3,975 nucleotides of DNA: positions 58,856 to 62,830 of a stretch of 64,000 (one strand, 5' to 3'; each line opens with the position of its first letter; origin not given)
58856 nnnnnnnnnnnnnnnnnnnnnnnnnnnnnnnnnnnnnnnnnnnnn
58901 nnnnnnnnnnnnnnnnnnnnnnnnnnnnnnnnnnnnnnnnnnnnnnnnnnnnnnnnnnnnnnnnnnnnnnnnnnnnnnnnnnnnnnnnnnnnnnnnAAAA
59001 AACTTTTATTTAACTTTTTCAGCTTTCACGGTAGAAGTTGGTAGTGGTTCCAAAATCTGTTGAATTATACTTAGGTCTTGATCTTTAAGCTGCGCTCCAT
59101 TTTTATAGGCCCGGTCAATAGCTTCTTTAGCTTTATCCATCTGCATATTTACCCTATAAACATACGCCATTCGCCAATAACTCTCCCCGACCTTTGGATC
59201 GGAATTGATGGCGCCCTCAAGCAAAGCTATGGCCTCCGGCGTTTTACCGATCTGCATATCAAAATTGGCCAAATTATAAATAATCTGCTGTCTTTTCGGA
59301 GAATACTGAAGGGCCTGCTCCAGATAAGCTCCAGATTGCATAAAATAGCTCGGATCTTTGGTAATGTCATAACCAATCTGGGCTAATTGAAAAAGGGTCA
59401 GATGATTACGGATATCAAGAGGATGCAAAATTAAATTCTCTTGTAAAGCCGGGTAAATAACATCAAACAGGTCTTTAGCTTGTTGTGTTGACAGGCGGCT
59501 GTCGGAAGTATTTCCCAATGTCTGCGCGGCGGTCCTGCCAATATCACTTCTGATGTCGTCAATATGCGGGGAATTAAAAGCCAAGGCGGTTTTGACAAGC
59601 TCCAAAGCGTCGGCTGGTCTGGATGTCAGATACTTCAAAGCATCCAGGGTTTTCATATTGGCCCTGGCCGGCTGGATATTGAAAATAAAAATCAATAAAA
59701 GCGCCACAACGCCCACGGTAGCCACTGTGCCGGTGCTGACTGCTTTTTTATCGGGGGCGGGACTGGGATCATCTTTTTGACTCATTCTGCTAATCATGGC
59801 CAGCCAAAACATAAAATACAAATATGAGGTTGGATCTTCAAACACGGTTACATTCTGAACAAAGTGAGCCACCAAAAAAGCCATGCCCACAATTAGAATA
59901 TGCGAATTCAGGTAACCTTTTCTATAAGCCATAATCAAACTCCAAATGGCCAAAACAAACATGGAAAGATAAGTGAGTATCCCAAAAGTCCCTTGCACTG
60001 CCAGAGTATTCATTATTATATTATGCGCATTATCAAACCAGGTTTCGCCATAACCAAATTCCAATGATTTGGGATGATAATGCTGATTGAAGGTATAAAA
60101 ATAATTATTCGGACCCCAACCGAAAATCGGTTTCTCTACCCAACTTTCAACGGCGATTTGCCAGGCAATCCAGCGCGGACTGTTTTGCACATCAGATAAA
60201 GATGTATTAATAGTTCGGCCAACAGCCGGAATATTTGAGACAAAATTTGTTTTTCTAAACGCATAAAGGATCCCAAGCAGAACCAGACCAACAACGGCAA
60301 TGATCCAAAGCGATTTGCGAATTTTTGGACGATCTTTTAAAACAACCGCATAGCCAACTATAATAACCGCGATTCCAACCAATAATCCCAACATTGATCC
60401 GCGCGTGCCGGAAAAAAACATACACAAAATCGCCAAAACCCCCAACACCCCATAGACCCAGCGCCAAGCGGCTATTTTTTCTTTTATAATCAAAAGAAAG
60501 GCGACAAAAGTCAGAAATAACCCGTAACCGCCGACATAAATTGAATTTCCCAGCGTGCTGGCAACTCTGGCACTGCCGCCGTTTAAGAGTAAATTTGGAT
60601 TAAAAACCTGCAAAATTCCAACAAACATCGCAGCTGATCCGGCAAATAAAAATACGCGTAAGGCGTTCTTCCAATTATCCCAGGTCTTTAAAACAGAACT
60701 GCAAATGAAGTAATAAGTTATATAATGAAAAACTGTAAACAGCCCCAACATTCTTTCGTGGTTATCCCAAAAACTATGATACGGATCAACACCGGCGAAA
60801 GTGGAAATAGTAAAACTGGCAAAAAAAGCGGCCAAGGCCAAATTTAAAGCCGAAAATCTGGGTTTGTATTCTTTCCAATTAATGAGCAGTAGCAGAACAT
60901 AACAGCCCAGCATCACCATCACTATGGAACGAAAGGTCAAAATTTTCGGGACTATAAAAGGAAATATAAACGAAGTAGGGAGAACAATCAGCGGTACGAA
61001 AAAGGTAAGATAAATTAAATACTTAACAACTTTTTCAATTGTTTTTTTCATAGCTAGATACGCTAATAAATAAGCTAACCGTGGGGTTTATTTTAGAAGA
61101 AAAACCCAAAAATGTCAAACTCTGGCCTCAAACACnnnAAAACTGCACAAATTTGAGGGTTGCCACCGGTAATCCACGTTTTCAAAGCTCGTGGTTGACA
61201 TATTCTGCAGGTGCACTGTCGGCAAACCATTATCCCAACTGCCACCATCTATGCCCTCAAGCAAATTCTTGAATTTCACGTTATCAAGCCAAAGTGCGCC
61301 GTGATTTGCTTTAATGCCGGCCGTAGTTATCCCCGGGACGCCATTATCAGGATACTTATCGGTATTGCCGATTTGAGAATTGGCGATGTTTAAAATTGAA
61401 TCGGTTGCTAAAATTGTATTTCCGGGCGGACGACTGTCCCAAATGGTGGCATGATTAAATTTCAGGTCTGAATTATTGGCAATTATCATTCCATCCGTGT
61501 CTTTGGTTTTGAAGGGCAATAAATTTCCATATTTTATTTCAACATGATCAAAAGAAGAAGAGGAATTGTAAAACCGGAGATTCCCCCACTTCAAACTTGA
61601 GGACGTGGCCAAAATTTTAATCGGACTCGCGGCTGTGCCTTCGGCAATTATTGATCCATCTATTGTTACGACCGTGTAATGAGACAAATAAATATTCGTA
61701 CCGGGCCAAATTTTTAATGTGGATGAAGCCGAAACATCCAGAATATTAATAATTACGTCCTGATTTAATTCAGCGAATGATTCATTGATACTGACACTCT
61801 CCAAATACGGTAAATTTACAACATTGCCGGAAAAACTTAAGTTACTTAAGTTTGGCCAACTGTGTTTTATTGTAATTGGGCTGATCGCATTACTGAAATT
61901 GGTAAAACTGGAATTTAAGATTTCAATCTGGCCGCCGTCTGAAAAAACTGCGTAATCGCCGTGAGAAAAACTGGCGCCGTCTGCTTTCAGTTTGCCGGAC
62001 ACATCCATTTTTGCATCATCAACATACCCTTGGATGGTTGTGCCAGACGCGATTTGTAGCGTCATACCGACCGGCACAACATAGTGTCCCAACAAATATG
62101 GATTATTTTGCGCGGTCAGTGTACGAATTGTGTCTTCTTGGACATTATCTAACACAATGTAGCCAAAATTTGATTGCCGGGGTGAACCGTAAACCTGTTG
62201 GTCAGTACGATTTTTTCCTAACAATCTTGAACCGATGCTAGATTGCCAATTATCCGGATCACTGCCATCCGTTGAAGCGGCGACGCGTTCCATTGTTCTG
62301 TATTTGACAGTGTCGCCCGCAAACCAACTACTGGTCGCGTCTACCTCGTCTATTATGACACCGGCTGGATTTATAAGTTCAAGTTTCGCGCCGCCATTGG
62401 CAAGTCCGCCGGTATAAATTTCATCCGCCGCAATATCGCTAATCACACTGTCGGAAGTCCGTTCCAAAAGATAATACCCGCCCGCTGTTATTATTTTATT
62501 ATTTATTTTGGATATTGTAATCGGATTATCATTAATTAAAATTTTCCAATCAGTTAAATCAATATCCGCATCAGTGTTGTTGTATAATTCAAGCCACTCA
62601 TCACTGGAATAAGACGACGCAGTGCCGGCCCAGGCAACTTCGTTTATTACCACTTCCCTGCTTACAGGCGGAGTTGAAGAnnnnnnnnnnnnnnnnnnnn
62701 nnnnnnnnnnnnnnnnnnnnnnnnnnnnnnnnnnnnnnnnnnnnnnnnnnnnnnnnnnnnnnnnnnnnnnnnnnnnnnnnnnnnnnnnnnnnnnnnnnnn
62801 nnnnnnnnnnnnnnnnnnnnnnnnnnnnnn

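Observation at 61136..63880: Secreted protein combining a Zn-phospholipase-C-like domain, a PT linker, a lamin-tail domain and a beta-helix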

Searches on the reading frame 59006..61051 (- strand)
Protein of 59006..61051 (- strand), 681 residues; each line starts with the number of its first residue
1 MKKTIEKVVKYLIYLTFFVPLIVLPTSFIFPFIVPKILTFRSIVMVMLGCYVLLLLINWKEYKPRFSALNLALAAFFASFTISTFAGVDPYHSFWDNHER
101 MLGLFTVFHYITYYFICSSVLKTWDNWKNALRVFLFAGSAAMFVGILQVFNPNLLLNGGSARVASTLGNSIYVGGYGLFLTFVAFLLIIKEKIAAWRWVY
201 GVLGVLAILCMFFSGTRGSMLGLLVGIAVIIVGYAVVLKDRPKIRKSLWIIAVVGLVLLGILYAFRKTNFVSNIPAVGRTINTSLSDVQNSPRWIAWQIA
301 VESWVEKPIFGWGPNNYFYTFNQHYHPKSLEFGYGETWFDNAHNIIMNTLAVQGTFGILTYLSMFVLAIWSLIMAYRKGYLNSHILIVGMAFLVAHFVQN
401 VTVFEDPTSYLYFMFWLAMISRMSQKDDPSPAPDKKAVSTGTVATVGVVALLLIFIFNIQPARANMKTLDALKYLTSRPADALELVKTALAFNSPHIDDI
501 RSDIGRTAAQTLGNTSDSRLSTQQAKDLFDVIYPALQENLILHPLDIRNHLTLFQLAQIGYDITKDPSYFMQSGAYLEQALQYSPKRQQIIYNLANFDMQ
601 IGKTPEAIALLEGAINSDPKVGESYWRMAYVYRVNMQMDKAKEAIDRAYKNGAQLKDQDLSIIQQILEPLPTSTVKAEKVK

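Call 3: search_protein_families(library=pfam, proteins=[window:59006-61051:-], max_evalue=0.1)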
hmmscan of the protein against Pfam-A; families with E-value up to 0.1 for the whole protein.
window:59006-61051:- (681 aa): 12 families
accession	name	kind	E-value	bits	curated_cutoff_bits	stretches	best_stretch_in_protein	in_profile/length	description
PF04932.20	Wzy_C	-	3.3e-21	76.1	31.7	1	204-362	3-149/149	O-Antigen ligase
PF14559.12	TPR_19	-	6.3e-09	36.5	25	1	575-626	12-62/68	Tetratricopeptide repeat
PF11992.13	TgpA_N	-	0.0011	18.5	30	1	205-456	6-179/333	TgpA N-terminal domain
PF07719.23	TPR_2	-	0.0046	17.4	27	0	591-620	4-33/34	Tetratricopeptide repeat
PF13181.12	TPR_8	-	0.0048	17.4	25.7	0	590-620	3-33/34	Tetratricopeptide repeat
PF13432.12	TPR_16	-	0.015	16.1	32.7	0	595-654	4-63/65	Tetratricopeptide repeat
PF13424.12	TPR_12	-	0.018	15.6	30.1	0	591-615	5-30/77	Tetratricopeptide repeat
PF13414.12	TPR_11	-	0.018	15.2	26.8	0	599-632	5-38/42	TPR repeat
PF13428.12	TPR_14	-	0.021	16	23.5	0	592-629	5-42/44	Tetratricopeptide repeat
PF07225.17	NDUF_B4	-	0.032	14.6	21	0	194-245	60-109/124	NADH-ubiquinone oxidoreductase B15 subunit (NDUFB4)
PF12758.12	DUF3813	-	0.041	14.7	25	1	637-668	29-60/62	Protein of unknown function (DUF3813)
PF13431.12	TPR_17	-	0.059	14.1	24.4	0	577-608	2-33/34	Tetratricopeptide repeat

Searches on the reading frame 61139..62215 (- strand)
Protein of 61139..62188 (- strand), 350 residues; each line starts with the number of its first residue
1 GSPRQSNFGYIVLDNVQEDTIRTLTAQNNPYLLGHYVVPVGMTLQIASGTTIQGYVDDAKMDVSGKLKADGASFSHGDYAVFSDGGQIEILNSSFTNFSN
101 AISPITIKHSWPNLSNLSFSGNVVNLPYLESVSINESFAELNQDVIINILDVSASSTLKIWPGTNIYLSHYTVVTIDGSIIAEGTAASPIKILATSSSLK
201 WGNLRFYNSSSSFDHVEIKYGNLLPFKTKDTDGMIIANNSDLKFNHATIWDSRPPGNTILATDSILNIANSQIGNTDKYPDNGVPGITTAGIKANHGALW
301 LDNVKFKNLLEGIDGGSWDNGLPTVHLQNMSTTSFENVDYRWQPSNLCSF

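Call 13: find_homologous_proteins(query=window:61139-62188:-, max_evalue=0.001)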
Query seq(350 aa) (350 aa): 1 proteins with E <= 0.001 among 1854 candidates.
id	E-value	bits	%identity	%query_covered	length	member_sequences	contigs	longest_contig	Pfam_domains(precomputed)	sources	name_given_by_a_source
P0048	7.5e-88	313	46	80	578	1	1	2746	-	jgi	jgi:hypothetical protein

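Call 34: search_protein_representatives(alignment_id=A2)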
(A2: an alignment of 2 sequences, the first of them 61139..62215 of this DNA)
Query: 2 sequences, 471 profile positions. Proteins with E-value up to 0.001 (for the whole library): 3963; up to 1e-10: 1677; up to 1e-30: 243. The best 150 are listed.
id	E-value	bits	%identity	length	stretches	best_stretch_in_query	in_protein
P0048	3.4e-287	969.0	-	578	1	6-471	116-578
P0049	9.7e-212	720.2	-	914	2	188-467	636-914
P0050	2.1e-139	481.6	-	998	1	8-466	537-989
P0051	4.3e-125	434.4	-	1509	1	6-465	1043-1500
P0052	1.5e-121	422.8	-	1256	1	6-464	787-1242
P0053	2.1e-120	419.0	-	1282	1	8-467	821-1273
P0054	2.0e-115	402.6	-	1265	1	6-465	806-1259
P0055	2.7e-115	402.2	-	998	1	5-469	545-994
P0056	5.0e-114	398.0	-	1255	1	7-465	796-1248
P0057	8.0e-112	390.7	-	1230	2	8-467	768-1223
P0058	2.9e-111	388.9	-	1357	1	8-465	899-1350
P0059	1.0e-110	387.0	-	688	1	6-458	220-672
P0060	8.3e-110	384.1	-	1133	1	7-455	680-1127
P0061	1.5e-109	383.3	-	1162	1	8-466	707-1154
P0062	7.8e-107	374.3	-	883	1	6-459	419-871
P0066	4.7e-99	348.6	-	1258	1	7-465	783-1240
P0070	1.2e-91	324.2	-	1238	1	8-456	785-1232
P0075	6.4e-86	305.3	-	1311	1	7-464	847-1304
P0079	2.2e-81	290.4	-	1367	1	8-456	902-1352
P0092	2.6e-65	237.3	-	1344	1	8-471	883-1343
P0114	4.0e-50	187.3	-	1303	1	6-467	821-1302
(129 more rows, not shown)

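Call 35: search_protein_families(library=pfam, proteins=[P0050, P0051, P0052, P0053, P0055, P0058, P0061, P0062], max_evalue=0.001)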
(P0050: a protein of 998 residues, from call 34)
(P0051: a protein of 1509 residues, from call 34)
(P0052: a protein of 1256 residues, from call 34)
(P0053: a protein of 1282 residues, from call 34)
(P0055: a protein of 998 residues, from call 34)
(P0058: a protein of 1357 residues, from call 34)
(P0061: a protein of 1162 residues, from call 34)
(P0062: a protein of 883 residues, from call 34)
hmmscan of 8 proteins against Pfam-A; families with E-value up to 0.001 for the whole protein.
P0050 (998 aa): 1 family
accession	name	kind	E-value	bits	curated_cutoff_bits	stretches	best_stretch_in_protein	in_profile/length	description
PF00932.25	LTD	-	2.7e-09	37.8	34.3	1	381-488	5-106/109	Lamin Tail Domain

P0051 (1509 aa): 2 families
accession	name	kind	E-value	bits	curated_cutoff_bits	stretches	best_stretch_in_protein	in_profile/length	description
PF00932.25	LTD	-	1.7e-14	54.6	34.3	1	887-996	5-106/109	Lamin Tail Domain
PF13229.12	Beta_helix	-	8e-05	22.8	25.9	0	1156-1246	55-152/158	Right handed beta helix region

P0052 (1256 aa): 2 families
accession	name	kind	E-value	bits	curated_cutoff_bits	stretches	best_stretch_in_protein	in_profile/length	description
PF00932.25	LTD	-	2.4e-15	57.3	34.3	1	632-740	6-106/109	Lamin Tail Domain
PF13229.12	Beta_helix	-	4.8e-06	26.7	25.9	0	944-1010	7-75/158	Right handed beta helix region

P0053 (1282 aa): 1 family
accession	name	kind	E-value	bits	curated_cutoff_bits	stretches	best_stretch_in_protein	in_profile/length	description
PF00932.25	LTD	-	8.7e-09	36.2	34.3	1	666-772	6-106/109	Lamin Tail Domain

P0055 (998 aa): 1 family
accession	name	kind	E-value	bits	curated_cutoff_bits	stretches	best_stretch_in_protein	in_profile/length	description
PF00932.25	LTD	-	4.5e-12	46.8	34.3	1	392-499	6-106/109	Lamin Tail Domain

P0058 (1357 aa): 2 families
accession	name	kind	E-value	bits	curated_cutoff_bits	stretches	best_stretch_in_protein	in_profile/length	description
PF00932.25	LTD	-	3.4e-13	50.4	34.3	1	742-850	6-106/109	Lamin Tail Domain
PF13229.12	Beta_helix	-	3.3e-06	27.3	25.9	1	1048-1163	2-115/158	Right handed beta helix region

P0061 (1162 aa): 1 family
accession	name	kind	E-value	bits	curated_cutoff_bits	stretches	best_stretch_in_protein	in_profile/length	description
PF00932.25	LTD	-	2e-05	25.3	34.3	1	540-655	4-106/109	Lamin Tail Domain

P0062 (883 aa): 3 families
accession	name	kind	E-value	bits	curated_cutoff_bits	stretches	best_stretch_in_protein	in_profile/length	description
PF00932.25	LTD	-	1.7e-11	44.9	34.3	1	263-372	5-106/109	Lamin Tail Domain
PF13229.12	Beta_helix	-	4.4e-05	23.6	25.9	0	577-633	7-68/158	Right handed beta helix region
PF19077.6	Big_13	-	0.00094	20.1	27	0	110-154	57-102/102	Bacterial Ig-like domain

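Call 41: list_cluster_members(proteins=[P0114, P0066, P0092, P0079, P0058, P0075, P0070, P0052, P0060, P0050])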
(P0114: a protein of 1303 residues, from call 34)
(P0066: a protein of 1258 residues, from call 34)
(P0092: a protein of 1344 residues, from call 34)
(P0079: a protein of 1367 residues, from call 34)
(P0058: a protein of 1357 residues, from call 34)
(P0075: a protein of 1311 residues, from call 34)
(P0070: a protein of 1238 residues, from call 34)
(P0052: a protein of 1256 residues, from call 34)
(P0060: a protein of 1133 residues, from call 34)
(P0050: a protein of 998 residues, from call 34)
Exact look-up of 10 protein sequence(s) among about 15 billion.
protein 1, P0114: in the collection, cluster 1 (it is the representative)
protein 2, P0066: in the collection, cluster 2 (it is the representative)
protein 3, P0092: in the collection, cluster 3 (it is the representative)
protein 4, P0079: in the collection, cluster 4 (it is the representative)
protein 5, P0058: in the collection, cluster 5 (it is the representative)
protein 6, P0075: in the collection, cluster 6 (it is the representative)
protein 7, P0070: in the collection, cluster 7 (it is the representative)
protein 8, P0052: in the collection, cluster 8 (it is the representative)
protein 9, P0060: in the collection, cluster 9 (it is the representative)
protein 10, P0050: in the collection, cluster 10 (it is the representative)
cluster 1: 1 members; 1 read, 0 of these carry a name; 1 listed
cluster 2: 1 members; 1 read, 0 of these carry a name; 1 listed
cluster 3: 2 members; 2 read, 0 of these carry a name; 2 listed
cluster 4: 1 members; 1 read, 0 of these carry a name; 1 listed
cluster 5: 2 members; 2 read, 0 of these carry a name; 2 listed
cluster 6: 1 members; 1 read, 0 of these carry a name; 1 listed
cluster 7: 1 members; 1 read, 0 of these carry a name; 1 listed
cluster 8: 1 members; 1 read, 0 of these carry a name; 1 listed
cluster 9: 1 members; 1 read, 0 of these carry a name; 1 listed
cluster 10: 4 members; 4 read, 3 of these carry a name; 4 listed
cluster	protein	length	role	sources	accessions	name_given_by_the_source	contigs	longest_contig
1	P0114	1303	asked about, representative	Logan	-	-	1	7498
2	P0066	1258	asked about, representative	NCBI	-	-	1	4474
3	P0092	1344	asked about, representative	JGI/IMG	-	-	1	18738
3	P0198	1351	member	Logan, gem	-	-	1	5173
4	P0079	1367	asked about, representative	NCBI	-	-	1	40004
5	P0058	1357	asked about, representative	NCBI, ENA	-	-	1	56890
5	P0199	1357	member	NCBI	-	-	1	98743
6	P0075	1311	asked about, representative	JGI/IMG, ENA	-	-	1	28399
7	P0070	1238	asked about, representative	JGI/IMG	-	-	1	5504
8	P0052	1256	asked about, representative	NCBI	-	-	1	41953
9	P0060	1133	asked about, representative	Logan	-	-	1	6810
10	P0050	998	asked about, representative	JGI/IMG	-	hypothetical protein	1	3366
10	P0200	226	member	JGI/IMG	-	hypothetical protein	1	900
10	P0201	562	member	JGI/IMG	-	hypothetical protein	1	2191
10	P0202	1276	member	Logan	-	-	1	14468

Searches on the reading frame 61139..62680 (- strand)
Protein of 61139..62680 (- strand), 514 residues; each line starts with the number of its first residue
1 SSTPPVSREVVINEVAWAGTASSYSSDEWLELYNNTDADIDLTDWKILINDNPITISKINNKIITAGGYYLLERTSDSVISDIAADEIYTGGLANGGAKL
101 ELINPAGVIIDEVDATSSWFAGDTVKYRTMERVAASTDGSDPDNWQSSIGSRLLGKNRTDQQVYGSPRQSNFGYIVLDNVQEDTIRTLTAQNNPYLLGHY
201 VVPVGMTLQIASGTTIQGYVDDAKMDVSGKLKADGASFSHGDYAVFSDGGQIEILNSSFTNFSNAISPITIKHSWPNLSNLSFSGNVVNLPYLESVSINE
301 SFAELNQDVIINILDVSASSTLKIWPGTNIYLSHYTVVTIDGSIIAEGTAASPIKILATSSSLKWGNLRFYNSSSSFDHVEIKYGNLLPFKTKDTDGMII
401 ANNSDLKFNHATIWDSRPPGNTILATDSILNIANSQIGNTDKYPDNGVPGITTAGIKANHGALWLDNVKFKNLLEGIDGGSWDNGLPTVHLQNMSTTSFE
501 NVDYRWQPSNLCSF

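Call 36: predict_structure(protein=window:61139-62680:-)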
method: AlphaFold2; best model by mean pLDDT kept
length: 514 residues; sequences in the alignment: 1
mean_pLDDT: 33.5   pTM: 0.27
mean pLDDT of the five models: 33.5, 33.3, 33.0, 28.7, 27.2
residues with pLDDT >= 90: 0; 70-90: 0; 50-70: 8; < 50: 506
segments of 3 or more residues with pLDDT < 50: 1-207, 211-230, 234-237, 239-251, 253-514
pLDDT, mean of each block of 10 residues (from residue 1): 28 25 36 37 33 29 30 32 31 32 30 30 24 27 27 30 31 33 37 39 46 41 35 45 38 44 37 37 40 37 30 37 43 35 38 39 40 37 34 32 30 32 28 27 27 27 28 32 33 33 29 26
secondary structure, 60 per line:
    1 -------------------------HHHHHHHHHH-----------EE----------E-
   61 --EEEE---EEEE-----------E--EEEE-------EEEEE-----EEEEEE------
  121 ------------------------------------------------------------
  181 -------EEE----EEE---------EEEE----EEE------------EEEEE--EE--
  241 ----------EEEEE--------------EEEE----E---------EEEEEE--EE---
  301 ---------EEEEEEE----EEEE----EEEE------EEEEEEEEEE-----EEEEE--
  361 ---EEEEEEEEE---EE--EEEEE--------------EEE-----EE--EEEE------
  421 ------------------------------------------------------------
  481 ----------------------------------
elements in order: H26-35 E63-66 E70-73 E88-91 E99-103 E109-114 E188-190 E195-197 E207-210 E215-217 E230-234 E251-255 E270-273 E288-293 E310-316 E321-324 E329-332 E339-348 E354-358 E364-372 E380-384 E399-401 E411-414
